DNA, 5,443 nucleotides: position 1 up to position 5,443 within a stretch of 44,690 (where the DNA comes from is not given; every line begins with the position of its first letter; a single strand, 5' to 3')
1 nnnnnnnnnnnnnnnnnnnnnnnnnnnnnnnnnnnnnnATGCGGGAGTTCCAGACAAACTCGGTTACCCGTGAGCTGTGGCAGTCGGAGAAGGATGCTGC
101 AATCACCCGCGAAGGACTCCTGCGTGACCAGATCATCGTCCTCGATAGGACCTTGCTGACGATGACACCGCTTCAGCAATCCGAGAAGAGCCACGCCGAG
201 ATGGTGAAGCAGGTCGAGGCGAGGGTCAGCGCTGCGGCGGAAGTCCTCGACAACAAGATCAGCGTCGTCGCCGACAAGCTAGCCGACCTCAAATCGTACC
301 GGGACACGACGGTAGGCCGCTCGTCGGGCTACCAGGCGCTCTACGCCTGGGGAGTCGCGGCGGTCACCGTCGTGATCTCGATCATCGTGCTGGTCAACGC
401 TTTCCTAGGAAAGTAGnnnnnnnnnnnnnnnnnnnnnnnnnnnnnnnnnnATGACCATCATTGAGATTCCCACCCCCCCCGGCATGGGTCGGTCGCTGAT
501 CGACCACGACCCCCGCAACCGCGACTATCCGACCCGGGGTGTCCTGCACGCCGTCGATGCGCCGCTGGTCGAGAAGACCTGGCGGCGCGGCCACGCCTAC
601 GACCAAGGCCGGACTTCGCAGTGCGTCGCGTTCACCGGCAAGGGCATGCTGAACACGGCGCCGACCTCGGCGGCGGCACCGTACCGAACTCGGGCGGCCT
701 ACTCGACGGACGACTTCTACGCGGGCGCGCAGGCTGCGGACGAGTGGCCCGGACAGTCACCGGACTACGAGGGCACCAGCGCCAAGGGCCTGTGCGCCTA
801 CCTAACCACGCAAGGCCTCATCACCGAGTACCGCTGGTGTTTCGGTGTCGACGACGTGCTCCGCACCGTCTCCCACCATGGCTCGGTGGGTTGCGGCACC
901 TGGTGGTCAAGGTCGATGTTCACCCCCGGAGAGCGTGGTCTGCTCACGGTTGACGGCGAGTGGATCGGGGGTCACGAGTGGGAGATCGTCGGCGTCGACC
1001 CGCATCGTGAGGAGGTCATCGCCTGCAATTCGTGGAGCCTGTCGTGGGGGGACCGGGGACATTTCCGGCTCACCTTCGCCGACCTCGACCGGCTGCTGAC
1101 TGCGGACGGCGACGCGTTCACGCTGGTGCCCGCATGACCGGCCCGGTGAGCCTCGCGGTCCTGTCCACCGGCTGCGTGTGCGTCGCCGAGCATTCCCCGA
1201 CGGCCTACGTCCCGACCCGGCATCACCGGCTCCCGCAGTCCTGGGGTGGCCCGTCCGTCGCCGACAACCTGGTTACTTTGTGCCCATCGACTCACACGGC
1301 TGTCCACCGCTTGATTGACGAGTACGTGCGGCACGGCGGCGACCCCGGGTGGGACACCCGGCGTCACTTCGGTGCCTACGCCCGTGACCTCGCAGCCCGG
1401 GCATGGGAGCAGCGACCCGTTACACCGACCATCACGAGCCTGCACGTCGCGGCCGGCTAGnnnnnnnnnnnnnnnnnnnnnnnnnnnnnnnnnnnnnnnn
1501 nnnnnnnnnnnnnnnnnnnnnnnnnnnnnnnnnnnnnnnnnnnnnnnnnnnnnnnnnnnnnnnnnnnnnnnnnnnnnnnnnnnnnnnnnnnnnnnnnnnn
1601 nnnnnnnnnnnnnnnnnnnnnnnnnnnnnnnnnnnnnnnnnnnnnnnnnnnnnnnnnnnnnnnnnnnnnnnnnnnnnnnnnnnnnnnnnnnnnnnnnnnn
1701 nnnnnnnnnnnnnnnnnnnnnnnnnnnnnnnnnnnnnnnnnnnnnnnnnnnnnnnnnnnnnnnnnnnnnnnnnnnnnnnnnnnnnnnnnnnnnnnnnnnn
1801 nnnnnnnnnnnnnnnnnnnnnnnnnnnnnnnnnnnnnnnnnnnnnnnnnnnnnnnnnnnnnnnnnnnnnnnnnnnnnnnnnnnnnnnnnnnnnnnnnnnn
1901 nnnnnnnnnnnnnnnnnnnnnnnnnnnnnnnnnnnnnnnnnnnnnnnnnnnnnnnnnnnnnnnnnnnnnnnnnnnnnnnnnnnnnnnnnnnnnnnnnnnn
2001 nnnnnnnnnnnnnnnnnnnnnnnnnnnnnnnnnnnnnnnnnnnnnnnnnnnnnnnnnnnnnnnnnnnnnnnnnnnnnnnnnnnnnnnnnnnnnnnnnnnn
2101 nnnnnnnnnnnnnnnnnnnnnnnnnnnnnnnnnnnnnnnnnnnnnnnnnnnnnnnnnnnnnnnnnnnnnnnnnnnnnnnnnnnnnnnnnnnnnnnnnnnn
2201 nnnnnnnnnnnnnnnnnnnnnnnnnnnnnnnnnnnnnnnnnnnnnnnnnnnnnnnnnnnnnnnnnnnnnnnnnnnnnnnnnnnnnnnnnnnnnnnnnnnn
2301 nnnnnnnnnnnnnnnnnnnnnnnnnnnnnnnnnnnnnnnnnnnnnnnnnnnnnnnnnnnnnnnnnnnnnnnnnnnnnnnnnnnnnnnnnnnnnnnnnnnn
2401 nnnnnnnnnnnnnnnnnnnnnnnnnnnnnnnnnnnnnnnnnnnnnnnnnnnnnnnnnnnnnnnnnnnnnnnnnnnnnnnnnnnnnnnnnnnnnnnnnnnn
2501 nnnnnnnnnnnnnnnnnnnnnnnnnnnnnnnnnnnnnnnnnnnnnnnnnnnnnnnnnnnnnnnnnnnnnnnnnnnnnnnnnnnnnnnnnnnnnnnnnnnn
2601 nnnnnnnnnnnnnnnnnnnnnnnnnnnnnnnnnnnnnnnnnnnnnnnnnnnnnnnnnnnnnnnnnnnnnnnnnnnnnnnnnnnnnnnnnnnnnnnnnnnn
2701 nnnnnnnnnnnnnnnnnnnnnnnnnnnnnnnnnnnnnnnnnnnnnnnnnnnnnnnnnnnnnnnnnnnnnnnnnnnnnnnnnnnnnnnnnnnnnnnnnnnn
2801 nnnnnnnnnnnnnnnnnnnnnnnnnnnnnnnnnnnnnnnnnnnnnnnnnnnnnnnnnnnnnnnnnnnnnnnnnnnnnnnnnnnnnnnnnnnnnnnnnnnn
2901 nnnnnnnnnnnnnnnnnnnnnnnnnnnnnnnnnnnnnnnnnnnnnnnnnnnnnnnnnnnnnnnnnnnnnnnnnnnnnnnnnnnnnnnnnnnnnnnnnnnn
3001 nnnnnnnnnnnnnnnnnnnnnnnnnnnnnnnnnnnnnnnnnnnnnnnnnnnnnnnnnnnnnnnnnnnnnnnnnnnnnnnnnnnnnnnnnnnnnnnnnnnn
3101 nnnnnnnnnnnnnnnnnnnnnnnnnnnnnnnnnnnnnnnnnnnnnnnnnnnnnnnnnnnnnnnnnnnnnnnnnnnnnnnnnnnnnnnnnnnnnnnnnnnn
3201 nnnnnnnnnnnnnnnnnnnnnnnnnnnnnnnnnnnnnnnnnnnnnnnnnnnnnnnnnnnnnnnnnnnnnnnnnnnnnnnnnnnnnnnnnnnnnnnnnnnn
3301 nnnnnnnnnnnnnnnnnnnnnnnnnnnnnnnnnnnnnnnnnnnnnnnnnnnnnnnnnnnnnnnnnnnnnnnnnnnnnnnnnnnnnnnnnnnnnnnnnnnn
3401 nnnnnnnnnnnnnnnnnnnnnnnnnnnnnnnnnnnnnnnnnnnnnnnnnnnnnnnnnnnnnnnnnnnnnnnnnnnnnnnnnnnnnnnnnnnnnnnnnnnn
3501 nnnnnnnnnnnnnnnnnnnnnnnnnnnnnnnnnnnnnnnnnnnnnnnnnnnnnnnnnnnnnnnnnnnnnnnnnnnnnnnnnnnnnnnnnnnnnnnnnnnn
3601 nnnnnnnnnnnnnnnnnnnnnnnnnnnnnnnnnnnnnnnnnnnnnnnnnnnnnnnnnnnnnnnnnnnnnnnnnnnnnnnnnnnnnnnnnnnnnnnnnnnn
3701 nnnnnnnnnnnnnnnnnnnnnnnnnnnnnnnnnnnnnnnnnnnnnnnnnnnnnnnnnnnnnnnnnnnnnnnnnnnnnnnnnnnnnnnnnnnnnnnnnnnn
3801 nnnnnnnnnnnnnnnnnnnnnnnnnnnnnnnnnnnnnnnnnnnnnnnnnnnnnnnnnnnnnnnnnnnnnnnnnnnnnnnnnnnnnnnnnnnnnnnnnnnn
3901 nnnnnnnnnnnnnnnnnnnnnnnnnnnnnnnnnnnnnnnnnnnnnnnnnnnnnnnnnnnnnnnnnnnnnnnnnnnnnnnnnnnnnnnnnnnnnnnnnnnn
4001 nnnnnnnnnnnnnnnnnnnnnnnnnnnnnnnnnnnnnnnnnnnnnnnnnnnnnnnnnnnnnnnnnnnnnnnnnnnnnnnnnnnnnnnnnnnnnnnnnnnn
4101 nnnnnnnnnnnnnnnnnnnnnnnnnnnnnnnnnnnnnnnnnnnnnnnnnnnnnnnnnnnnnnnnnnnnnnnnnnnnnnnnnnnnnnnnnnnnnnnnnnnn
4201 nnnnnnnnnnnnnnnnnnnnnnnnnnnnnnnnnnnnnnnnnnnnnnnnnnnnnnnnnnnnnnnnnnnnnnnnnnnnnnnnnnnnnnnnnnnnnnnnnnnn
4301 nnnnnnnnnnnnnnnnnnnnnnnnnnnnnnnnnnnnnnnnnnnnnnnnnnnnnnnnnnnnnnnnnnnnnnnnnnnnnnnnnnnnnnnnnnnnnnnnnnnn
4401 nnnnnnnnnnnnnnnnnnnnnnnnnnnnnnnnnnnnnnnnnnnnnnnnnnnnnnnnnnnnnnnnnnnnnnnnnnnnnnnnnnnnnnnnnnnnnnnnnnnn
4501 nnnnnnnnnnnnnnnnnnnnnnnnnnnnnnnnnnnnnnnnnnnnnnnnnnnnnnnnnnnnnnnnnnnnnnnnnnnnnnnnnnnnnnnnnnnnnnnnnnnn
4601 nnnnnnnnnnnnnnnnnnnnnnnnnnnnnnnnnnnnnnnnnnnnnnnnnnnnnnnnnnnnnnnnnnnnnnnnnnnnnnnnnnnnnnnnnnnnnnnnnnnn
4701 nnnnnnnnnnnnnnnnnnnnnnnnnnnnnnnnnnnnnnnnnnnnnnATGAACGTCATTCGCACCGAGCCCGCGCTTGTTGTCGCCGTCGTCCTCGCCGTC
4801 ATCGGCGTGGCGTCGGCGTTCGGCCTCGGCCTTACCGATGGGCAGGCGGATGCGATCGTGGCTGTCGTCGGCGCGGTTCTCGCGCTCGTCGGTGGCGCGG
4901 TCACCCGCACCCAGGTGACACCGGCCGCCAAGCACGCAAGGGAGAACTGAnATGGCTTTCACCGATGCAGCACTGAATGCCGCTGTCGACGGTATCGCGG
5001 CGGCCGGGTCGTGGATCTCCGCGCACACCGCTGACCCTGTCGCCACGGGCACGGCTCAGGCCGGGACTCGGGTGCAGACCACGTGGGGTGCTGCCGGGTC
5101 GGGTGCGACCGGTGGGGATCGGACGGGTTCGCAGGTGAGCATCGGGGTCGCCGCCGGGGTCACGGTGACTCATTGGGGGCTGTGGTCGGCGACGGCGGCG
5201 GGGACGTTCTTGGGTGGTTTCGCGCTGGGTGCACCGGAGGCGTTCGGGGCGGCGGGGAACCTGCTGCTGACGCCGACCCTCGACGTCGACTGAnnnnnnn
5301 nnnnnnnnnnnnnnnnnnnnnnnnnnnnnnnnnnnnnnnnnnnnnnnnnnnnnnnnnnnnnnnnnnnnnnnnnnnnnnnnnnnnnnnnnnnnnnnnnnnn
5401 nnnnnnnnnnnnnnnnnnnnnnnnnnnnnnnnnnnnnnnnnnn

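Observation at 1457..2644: Three-gene antisense operon with a near-consensus promoter embedded in the lysis region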

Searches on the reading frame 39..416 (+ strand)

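Call 4: search_protein_families(library=pfam, proteins=[window:39-416:+], max_evalue=0.1)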
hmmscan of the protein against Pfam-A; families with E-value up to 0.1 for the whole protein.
window:39-416:+ (125 aa): 1 family
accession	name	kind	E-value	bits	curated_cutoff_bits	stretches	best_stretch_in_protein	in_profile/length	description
PF15501.11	MDM1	-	0.009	15.4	27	1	46-105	130-191/553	Nuclear protein MDM1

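Call 5: search_protein_families(library=phrogs, proteins=[window:39-416:+], max_evalue=0.1)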
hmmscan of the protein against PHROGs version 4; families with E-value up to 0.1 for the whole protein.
window:39-416:+ (125 aa): 2 families
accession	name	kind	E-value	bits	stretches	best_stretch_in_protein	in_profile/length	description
phrog_9427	-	head and packaging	0.025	14.7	1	44-90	353-399/453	head maturation protease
phrog_8442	-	unknown function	0.1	13.9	0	84-122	9-43/139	-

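Call 26: search_protein_families(library=padloc, proteins=[window:39-416:+], max_evalue=1)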
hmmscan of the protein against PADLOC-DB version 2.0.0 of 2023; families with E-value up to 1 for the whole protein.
window:39-416:+ (125 aa): 0 families

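Call 27: search_protein_families(library=ncbifam, proteins=[window:39-416:+], max_evalue=1)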
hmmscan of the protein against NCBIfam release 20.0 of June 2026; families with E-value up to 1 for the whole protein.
window:39-416:+ (125 aa): 1 family
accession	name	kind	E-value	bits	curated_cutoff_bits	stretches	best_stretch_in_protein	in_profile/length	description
NF005669.0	PRK07451.1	equivalog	0.14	12.5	122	1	37-82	53-98/116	translation initiation factor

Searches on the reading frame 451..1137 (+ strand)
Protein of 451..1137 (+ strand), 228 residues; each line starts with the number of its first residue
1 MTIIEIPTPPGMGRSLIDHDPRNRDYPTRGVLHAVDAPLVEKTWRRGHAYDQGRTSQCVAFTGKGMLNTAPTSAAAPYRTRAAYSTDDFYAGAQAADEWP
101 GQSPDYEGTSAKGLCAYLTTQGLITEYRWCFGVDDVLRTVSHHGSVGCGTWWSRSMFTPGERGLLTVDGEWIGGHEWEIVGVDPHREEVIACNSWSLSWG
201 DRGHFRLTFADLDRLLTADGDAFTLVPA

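Call 4: search_protein_families(library=pfam, proteins=[window:451-1137:+], max_evalue=0.1)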
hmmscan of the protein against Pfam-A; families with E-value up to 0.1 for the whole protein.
window:451-1137:+ (228 aa): 1 family
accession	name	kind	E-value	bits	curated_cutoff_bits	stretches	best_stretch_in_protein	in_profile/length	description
PF00112.29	Peptidase_C1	-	0.059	13.9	20.7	1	173-208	166-203/220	Papain family cysteine protease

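Call 5: search_protein_families(library=phrogs, proteins=[window:451-1137:+], max_evalue=0.1)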
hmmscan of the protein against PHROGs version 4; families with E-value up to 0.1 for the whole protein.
window:451-1137:+ (228 aa): 1 family
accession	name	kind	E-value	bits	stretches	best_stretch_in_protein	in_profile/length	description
phrog_16701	-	other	1.4e-39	136.9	1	16-224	8-228/234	peptidase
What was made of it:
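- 451..1137 (+): Flank: cysteine-peptidase-type lysin. phrog_16701 at E 1.4e-39 (call 5).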

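Call 22: search_dna_similar(query=window:451-1137:+, collection=phages, mode=protein, max_evalue=1e-10, max_rows=30)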
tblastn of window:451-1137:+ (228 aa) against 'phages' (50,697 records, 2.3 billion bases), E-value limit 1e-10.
Records with a match: 34; places in all: 34; records where one place covers at least 80% of the query: 33.
Best place of each record, by identity: <60% 34.
By first word of the organism name: Gordonia 15; Streptomyces 12; Arthrobacter 2; Stenotrophomonas 2; Caudovirales 1; Xanthomonas 1; Mycobacterium 1.
By host as written in the record: Gordonia terrae 3612 8; - 4; Gordonia rubripertincta NRRL B-16540 4; Streptomyces sanglieri UNT16F27A 4; Gordonia malaquae A448 2; Arthrobacter sp. ATCC 21022 2; Streptomyces viridochromogenes DSM40736 2; Streptomyces sp. 2; and 6 more.
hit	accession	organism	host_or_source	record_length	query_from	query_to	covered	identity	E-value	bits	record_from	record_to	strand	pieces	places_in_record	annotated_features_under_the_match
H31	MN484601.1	Gordonia phage Sixama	Gordonia terrae 3612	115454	2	222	97%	33.9%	1e-24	106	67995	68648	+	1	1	109: hypothetical protein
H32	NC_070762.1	Gordonia phage Sixama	Gordonia terrae 3612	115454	2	222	97%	33.9%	1e-24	106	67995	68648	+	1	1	109: peptidase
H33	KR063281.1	Gordonia phage GMA2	Gordonia malaquae A448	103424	3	224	97%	33.0%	6e-24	105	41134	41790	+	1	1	putative lysin (x2)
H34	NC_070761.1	Gordonia phage GMA2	Gordonia malaquae A448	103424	3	224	97%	33.0%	6e-24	105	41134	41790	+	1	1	peptidase | putative lysin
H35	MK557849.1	Caudovirales GX15bay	mangrove soil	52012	1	222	97%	32.4%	2e-22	100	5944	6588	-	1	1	hypothetical protein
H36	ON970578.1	Gordonia phage Aleemily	Gordonia rubripertincta NRRL B-16540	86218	8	221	94%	32.7%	6e-21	96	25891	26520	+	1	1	29: cysteine protease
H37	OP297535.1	Gordonia phage ObLaDi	Gordonia rubripertincta NRRL B-16540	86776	8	221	94%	32.7%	6e-21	96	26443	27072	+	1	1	30: cysteine protease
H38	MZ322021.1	Gordonia phage Cafasso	Gordonia rubripertincta NRRL B-16540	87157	8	221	94%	32.7%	6e-21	96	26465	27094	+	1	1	30: cysteine protease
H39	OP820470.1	Gordonia phage Mareelih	Gordonia terrae CAG3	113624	16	222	91%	33.5%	1e-21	99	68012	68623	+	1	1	109: cysteine protease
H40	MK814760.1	Gordonia phage Forza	Gordonia terrae 3612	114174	16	222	91%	33.5%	1e-21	99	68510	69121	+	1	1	111: hypothetical protein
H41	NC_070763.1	Gordonia phage Forza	Gordonia terrae 3612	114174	16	222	91%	33.5%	1e-21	99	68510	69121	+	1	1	111: peptidase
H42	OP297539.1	Gordonia phage BlueNGold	Gordonia terrae 3612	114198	16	222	91%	33.5%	1e-21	99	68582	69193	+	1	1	110: cysteine protease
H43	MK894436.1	Gordonia phage Boopy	Gordonia terrae 3612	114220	16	222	91%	33.5%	1e-21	99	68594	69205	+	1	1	111: hypothetical protein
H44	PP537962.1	Gordonia phage Morgana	Gordonia rubripertincta NRRL B-16540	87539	8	221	94%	31.8%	3e-19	92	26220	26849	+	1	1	30: cysteine protease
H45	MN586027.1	Arthrobacter phage Mufasa8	Arthrobacter sp. ATCC 21022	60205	12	221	92%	31.9%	9e-21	96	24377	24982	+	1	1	26: cysteine protease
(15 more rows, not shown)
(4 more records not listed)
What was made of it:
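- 451..1137 (+): The best phage relatives are 31-34% identical and annotated peptidase, cysteine protease or lysin (call 22).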

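Call 107: find_related_loci(query=window:451-1137:+, collection=viral_contigs, flank=7000)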
Query window:451-1137:+ (228 aa) in viral_contigs; peptide patterns used: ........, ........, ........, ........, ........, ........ (x = any residue, [..] = any of these).
4 stretches matched a pattern; 1 encode a relative of the query (tblastn E <= 1e-3); 1 distinct loci.
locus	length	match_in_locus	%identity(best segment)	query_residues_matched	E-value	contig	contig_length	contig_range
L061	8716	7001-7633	36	18-222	8e-35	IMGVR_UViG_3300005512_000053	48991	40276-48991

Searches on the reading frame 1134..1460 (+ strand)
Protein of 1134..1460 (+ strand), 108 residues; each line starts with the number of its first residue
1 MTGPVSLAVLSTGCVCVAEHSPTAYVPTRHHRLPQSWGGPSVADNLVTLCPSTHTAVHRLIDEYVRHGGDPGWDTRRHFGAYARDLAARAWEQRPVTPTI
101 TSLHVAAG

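Call 4: search_protein_families(library=pfam, proteins=[window:1134-1460:+], max_evalue=0.1)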
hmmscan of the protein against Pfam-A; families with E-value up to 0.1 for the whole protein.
window:1134-1460:+ (108 aa): 2 families
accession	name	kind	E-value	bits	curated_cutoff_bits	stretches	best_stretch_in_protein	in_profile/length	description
PF01844.29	HNH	-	5.2e-05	23.8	21.4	1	28-59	15-46/47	HNH endonuclease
PF00160.26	Pro_isomerase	-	0.056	14.1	21.7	1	40-77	22-62/159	Cyclophilin type peptidyl-prolyl cis-trans isomerase/CLD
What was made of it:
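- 1134..1460 (+): Flank: HNH endonuclease gene. It is coupled to the peptidase gene (ATGA overlap) and converges on gene 3 with a 4-nt stop overlap. Pfam HNH at E 5e-5, above the gathering score (call 4).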

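Call 5: search_protein_families(library=phrogs, proteins=[window:1134-1460:+], max_evalue=0.1)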
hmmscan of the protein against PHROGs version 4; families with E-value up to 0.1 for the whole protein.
window:1134-1460:+ (108 aa): 11 families
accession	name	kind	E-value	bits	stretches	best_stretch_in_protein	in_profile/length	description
phrog_740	-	DNA, RNA and nucleotide metabolism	0.0001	22.4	1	23-73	50-96/332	HNH endonuclease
phrog_655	-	DNA, RNA and nucleotide metabolism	0.00019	22.4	1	29-60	51-82/343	homing endonuclease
phrog_144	-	DNA, RNA and nucleotide metabolism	0.00097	19.8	1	15-68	86-143/175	HNH endonuclease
phrog_1271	-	DNA, RNA and nucleotide metabolism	0.0013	19.2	1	25-67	284-325/361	HNH endonuclease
phrog_7370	-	DNA, RNA and nucleotide metabolism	0.003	18.6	1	14-77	44-97/115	HNH endonuclease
phrog_119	-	DNA, RNA and nucleotide metabolism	0.018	14.9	1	30-62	222-259/443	HNH endonuclease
phrog_14515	-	DNA, RNA and nucleotide metabolism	0.022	16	1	42-75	8-41/77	HNH endonuclease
phrog_15103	-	unknown function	0.033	14.6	1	30-66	227-263/280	-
phrog_10088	-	DNA, RNA and nucleotide metabolism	0.039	14.2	1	29-66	27-64/331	homing endonuclease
phrog_9545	-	DNA, RNA and nucleotide metabolism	0.043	14.5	1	27-74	134-184/206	HNH endonuclease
phrog_8048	-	DNA, RNA and nucleotide metabolism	0.064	13.4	1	30-62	195-230/273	HNH endonuclease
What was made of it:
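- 1134..1460 (+): PHROG HNH families also hit (call 5).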

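Call 26: search_protein_families(library=padloc, proteins=[window:1134-1460:+], max_evalue=1)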
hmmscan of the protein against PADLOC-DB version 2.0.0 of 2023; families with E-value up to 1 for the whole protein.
window:1134-1460:+ (108 aa): 2 families
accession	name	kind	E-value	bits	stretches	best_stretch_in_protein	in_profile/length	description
PDLC02859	DpdF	-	0.00034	17.2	1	28-61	23-56/545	DpdF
PDLC03656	mREase_IV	-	0.00094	17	1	29-58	227-256/277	Type IV methyl-directed restriction enzyme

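Call 27: search_protein_families(library=ncbifam, proteins=[window:1134-1460:+], max_evalue=1)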
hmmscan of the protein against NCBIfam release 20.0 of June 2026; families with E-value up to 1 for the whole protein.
window:1134-1460:+ (108 aa): 1 family
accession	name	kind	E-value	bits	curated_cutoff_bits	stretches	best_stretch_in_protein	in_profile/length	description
NF040563.1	guided_IscB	equivalog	0.015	14.5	175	1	29-60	207-238/314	RNA-guided endonuclease IscB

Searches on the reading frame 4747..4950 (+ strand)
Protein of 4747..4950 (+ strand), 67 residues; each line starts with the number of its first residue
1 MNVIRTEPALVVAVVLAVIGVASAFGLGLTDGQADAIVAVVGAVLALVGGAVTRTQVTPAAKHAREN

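Call 14: search_protein_families(library=phrogs, proteins=[window:4747-4950:+], max_evalue=0.01)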
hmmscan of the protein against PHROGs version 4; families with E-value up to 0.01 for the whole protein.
window:4747-4950:+ (67 aa): 4 families
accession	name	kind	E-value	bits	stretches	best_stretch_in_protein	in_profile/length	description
phrog_9752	-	lysis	7.4e-11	43.2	1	5-61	8-64/125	holin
phrog_526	-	lysis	5.8e-05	24.4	1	3-53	4-53/143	holin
phrog_3428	-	lysis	0.0031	18.7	1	10-63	38-90/108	holin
phrog_962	-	lysis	0.0045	18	1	9-50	18-58/152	holin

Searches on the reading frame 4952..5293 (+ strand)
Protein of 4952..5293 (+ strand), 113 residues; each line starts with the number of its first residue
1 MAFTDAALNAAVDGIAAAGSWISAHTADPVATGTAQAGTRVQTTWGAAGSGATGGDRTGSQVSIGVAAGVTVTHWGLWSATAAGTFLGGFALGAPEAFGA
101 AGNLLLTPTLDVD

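Call 14: search_protein_families(library=phrogs, proteins=[window:4952-5293:+], max_evalue=0.01)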
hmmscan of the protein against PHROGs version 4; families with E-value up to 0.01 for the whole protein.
window:4952-5293:+ (113 aa): 1 family
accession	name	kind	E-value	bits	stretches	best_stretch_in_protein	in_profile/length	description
phrog_240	-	head and packaging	2.5e-23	84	1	1-102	61-175/200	head protein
